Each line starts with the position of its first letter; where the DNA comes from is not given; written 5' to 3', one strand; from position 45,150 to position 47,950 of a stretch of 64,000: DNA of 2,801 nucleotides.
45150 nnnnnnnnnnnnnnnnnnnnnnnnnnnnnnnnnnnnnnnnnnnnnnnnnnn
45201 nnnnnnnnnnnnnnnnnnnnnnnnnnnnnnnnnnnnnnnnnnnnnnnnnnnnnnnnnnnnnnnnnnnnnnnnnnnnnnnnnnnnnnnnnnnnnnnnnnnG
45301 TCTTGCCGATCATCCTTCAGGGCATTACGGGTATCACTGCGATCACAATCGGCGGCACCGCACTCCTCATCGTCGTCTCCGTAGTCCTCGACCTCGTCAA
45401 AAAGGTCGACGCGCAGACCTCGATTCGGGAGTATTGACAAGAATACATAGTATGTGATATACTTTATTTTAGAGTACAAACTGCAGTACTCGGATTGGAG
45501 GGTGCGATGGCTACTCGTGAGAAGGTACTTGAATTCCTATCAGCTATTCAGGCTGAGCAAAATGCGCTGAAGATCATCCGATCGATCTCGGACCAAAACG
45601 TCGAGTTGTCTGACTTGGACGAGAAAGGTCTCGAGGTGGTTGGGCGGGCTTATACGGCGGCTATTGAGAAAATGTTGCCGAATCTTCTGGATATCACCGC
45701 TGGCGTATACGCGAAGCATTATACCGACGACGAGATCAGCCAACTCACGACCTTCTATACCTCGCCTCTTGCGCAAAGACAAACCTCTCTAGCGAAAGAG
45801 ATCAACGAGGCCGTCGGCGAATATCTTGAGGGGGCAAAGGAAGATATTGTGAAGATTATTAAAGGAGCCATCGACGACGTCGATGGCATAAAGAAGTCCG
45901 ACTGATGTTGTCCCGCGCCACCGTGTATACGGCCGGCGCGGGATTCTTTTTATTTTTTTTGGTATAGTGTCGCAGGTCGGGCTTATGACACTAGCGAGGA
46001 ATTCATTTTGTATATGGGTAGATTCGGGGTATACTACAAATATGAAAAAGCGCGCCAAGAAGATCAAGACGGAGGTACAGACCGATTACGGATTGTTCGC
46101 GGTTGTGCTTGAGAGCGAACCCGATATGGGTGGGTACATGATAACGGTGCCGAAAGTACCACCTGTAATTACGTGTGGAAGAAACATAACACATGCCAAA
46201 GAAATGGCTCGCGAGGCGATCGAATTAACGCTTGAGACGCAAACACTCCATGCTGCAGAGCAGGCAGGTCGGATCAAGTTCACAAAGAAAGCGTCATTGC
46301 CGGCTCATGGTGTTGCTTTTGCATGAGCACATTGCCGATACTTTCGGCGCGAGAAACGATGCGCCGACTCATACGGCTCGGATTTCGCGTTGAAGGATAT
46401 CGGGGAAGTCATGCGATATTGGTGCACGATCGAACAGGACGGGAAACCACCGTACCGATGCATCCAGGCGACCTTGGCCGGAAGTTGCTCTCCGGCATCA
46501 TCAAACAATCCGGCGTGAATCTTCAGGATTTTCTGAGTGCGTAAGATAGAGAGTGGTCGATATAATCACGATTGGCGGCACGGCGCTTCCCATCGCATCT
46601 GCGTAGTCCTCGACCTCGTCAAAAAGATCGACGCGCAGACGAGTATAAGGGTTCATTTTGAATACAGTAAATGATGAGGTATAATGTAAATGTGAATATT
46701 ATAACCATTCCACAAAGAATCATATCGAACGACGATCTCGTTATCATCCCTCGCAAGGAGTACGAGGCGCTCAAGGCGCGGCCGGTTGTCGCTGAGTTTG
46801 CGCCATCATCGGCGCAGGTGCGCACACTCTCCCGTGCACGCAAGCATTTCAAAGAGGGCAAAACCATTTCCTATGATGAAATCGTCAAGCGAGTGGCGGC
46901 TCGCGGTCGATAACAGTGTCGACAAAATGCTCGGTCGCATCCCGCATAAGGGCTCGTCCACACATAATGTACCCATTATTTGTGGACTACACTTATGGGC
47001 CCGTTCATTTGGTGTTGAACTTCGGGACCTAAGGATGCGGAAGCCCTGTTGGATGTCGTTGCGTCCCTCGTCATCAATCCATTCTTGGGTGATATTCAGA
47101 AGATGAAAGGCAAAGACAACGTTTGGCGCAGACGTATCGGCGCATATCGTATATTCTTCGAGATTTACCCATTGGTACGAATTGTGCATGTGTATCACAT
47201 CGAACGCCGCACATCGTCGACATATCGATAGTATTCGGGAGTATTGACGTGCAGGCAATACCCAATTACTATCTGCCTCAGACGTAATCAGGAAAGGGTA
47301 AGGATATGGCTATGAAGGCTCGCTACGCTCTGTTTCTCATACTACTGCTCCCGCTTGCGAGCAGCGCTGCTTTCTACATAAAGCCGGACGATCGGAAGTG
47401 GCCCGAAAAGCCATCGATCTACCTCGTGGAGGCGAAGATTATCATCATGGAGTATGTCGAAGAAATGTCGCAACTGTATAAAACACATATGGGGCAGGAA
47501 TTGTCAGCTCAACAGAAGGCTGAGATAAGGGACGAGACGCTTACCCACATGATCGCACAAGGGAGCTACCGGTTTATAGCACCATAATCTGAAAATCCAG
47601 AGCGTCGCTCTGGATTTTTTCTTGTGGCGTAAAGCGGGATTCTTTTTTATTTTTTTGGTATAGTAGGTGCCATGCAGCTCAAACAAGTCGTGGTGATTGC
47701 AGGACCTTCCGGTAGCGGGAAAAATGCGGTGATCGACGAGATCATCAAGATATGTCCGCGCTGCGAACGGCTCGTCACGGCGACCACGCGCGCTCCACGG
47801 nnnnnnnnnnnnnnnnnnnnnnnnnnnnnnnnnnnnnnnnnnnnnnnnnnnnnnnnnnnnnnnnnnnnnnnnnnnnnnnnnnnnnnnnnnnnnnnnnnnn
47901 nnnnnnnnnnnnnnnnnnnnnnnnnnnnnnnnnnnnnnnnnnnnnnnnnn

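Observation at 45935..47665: Toxin-antitoxin island (hicBA + phd/relE' + small secreted protein) bounded by 33-bp direct repeats, inserted between the secY end of the spc cluster and gmk-adk-map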

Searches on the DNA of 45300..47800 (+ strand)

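Call 44: search_dna_similar(query=window:45438-47671:+, collection=plasmids, mode=distant, max_rows=10)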
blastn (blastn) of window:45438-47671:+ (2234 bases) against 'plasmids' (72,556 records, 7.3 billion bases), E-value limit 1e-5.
No match.

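Call 61: search_dna_similar(query=window:45438-47671:+, collection=phages, mode=distant, max_rows=10)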
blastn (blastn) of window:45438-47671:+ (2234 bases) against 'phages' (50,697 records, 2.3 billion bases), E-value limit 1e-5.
No match.
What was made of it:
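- The islet has no match in phage or plasmid records (calls 44, 61).
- Tried and rejected: No blastn match (calls 44, 61).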

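Call 62: search_rna_families(source=window, start=45300, end=47800, threshold=evalue, max_evalue=1)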
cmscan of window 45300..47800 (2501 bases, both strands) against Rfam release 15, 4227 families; matches with E-value up to 1: 1.
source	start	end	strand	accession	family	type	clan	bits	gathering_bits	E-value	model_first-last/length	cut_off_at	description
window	45870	45947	+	RF03137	S15-Methanomicrobia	Cis-reg; leader;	CL00121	21.2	42.2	0.78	1-74/74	no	S15-Methanomicrobia ribosomal protein leader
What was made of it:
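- Tried and rejected: None (call 62).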

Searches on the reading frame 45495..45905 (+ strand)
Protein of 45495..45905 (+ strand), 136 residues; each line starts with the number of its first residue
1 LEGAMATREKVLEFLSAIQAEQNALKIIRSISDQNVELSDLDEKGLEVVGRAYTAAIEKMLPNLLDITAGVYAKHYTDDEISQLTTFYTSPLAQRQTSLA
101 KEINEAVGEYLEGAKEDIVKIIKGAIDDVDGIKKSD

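Call 7: search_protein_families(library=pfam, proteins=[window:45495-45905:+], max_evalue=0.01)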
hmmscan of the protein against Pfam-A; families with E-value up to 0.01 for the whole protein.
window:45495-45905:+ (136 aa): 1 family
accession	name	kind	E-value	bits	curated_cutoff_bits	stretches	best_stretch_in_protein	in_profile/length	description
PF09832.14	DUF2059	-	1.1e-08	35.4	23.6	1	66-106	5-45/60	Uncharacterized protein conserved in bacteria (DUF2059)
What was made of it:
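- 45507..45905 (+): DUF2059-domain gene (132 aa), an orphan at sequence level. Pfam PF09832, 35.4 bits (call 7).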

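Call 31: find_homologous_proteins(query=window:45507-45905:+, max_evalue=0.00001)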
Query window:45507-45905:+ (132 aa): 1 proteins with E <= 0.00001 among 20 candidates.
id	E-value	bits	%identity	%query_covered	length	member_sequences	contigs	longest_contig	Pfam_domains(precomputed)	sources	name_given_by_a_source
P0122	2.0e-75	268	100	100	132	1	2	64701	PF09832.15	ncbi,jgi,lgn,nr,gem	ncbi:DUF2059 domain-containing protein [Candidatus Kaiserbacteria bacterium]|nr:DUF2059 domain-conta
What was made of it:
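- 45507..45905 (+): Only itself was found among 5.8 billion proteins (call 31).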

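Call 39: search_protein_families(library=ncbifam, proteins=[window:45507-45905:+], max_evalue=0.01)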
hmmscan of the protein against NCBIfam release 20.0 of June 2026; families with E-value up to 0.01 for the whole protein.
window:45507-45905:+ (132 aa): 0 families

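Call 48: search_protein_families(library=padloc, proteins=[window:45507-45905:+], max_evalue=0.01)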
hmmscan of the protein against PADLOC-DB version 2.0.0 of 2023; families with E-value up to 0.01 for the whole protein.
window:45507-45905:+ (132 aa): 0 families

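Call 56: search_protein_families(library=phrogs, proteins=[window:45507-45905:+], max_evalue=0.001)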
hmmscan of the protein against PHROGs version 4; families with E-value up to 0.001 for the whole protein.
window:45507-45905:+ (132 aa): 0 families

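Call 58: find_encoding_contigs(protein=window:45507-45905:+, flank=5000, max_places=10)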
Protein window:45507-45905:+ (132 aa): 2 contigs read that carry it; 1 place shown.
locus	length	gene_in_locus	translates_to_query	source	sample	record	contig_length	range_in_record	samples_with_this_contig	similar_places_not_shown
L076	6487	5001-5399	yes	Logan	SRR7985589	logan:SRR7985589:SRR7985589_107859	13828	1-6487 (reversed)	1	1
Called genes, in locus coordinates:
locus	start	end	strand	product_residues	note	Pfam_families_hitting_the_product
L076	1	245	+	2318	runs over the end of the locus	PF13205:Big_5, PF22904:NOMO1-like_2nd (faint), PF07210:DUF1416 (faint), PF13620:CarboxypepD_reg (weak), PF16371:MetallophosN (faint), PF13620:CarboxypepD_reg, PF01471:PG_binding_1 (faint)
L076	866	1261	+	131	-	PF00410:Ribosomal_S8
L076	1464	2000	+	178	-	PF00347:Ribosomal_L6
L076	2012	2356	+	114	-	PF00861:Ribosomal_L18p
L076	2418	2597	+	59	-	-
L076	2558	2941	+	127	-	PF00333:Ribosomal_S5, PF03719:Ribosomal_S5_C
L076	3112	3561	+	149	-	PF00828:Ribosomal_L27A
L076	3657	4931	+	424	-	PF00344:SecY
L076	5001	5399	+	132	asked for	PF09832:DUF2059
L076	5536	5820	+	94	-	-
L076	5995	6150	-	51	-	-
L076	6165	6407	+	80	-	-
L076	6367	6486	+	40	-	?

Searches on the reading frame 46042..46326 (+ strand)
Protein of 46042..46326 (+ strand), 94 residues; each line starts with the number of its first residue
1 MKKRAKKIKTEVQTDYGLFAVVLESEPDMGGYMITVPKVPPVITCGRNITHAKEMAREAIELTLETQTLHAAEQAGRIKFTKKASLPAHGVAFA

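Call 7: search_protein_families(library=pfam, proteins=[window:46042-46326:+], max_evalue=0.01)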
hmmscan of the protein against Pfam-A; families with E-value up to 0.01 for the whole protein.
window:46042-46326:+ (94 aa): 1 family
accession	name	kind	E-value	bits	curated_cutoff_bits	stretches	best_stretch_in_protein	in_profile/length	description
PF15919.11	HicB_lk_antitox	-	1.1e-05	26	27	1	20-67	2-48/123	HicB_like antitoxin of bacterial toxin-antitoxin system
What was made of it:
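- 46042..46326 (+): hicB-like antitoxin, 94 aa. Pfam HicB_lk_antitox at 26.0 bits, just under the 27-bit cut-off (call 7).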

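Call 39: search_protein_families(library=ncbifam, proteins=[window:46042-46326:+], max_evalue=0.01)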
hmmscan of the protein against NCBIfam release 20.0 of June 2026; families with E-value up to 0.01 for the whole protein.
window:46042-46326:+ (94 aa): 0 families

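Call 48: search_protein_families(library=padloc, proteins=[window:46042-46326:+], max_evalue=0.01)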
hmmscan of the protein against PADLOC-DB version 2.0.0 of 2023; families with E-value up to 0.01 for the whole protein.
window:46042-46326:+ (94 aa): 0 families

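Call 57: find_encoding_contigs(protein=window:46042-46326:+, flank=5000, max_places=10)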
Protein window:46042-46326:+ (94 aa): 2 contigs read that carry it; 1 place shown.
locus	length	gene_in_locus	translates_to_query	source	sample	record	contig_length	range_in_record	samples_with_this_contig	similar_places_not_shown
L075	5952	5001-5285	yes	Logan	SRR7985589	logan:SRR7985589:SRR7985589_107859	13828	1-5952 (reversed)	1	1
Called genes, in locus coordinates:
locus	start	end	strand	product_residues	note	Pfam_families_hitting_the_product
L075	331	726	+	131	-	PF00410:Ribosomal_S8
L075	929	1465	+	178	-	PF00347:Ribosomal_L6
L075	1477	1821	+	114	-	PF00861:Ribosomal_L18p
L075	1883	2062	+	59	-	-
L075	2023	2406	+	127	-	PF00333:Ribosomal_S5, PF03719:Ribosomal_S5_C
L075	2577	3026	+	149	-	PF00828:Ribosomal_L27A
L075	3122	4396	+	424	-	PF00344:SecY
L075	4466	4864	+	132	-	PF09832:DUF2059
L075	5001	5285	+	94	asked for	-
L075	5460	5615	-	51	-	-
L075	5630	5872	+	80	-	-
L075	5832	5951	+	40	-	?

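Call 70: search_solved_structures(query=window:46042-46326:+, max_evalue=1)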
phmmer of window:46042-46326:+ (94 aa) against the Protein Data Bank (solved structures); distinct sequences matched with E-value up to 1: 4.
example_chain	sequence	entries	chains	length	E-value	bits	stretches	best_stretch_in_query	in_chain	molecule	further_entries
6u0i_A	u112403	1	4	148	0.037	17.5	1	20-61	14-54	Antitoxin HicB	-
6hpb_B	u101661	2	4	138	0.046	17.2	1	21-61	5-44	Antitoxin HicB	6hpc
6g1c_V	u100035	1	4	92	0.37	14.3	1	27-66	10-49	Antitoxin HicB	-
6g1n_A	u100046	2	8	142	0.41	14.2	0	27-66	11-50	antitoxin HicB | HicB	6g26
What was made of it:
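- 46042..46326 (+): Weak matches to solved HicB structures, E 0.04 (call 70).
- On hicAB toxin-antitoxin: Solved HicB structures match at E 0.04 (call 70).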

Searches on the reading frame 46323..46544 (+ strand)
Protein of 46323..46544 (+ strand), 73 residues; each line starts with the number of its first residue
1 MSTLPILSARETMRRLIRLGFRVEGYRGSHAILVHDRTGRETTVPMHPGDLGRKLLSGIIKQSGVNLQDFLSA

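Call 7: search_protein_families(library=pfam, proteins=[window:46323-46544:+], max_evalue=0.01)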
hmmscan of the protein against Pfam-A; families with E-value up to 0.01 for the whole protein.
window:46323-46544:+ (73 aa): 1 family
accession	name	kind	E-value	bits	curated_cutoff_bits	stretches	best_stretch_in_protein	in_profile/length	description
PF07927.17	HicA_toxin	-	9.1e-14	51.7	27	1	10-65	2-58/58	HicA toxin of bacterial toxin-antitoxin,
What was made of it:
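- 46323..46544 (+): hicA toxin, 73 aa, intact. Pfam HicA_toxin at 51.7 bits, covering profile positions 2-58 of 58 (call 7).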

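Call 39: search_protein_families(library=ncbifam, proteins=[window:46323-46544:+], max_evalue=0.01)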
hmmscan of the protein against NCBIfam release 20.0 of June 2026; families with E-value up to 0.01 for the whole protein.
window:46323-46544:+ (73 aa): 0 families

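Call 48: search_protein_families(library=padloc, proteins=[window:46323-46544:+], max_evalue=0.01)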
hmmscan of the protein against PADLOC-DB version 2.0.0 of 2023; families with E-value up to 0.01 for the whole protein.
window:46323-46544:+ (73 aa): 1 family
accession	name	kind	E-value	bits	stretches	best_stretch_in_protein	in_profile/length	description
PDLC02910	HicA-like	-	6e-05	20.9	1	13-50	13-47/61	-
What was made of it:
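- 46323..46544 (+): PADLOC HicA-like (call 48).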

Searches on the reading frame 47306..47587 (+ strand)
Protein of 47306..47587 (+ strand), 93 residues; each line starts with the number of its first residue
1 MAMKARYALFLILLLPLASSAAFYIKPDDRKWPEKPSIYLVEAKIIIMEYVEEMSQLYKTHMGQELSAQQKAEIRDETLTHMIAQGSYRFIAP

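Call 7: search_protein_families(library=pfam, proteins=[window:47306-47587:+], max_evalue=0.01)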
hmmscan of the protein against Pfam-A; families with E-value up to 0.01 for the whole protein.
window:47306-47587:+ (93 aa): 0 families

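Call 30: find_homologous_proteins(query=window:47306-47587:+, max_evalue=0.001)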
Query window:47306-47587:+ (93 aa): 1 proteins with E <= 0.001 among 2 candidates.
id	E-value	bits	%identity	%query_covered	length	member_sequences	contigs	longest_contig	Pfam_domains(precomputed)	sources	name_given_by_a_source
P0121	8.0e-52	190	100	98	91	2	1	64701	-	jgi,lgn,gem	-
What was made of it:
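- No DUF2059 or 93-aa ORF homologue was found anywhere (calls 30, 31).
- Tried and rejected: Searches with the 93-aa ORF and the DUF2059 protein returned only the proteins themselves (calls 30, 31).
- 47306..47587 (+): Orphan 93-aa ORF with a signal-peptide-like N-terminus. Only itself was found (call 30).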

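Call 39: search_protein_families(library=ncbifam, proteins=[window:47306-47587:+], max_evalue=0.01)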
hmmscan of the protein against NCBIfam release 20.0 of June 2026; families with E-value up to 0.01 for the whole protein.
window:47306-47587:+ (93 aa): 0 families

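Call 47: search_protein_families(library=pfam, proteins=[window:47306-47587:+], max_evalue=1)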
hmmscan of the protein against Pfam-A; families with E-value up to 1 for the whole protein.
window:47306-47587:+ (93 aa): 1 family
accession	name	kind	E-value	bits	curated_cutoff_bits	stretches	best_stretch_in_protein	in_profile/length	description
PF13623.11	SurA_N_2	-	0.067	13.5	28.5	1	50-85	59-96/145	SurA-like N-terminal domain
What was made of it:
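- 47306..47587 (+): No family match (calls 7, 39, 47).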

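Call 48: search_protein_families(library=padloc, proteins=[window:47306-47587:+], max_evalue=0.01)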
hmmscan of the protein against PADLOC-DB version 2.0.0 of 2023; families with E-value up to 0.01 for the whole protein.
window:47306-47587:+ (93 aa): 0 families
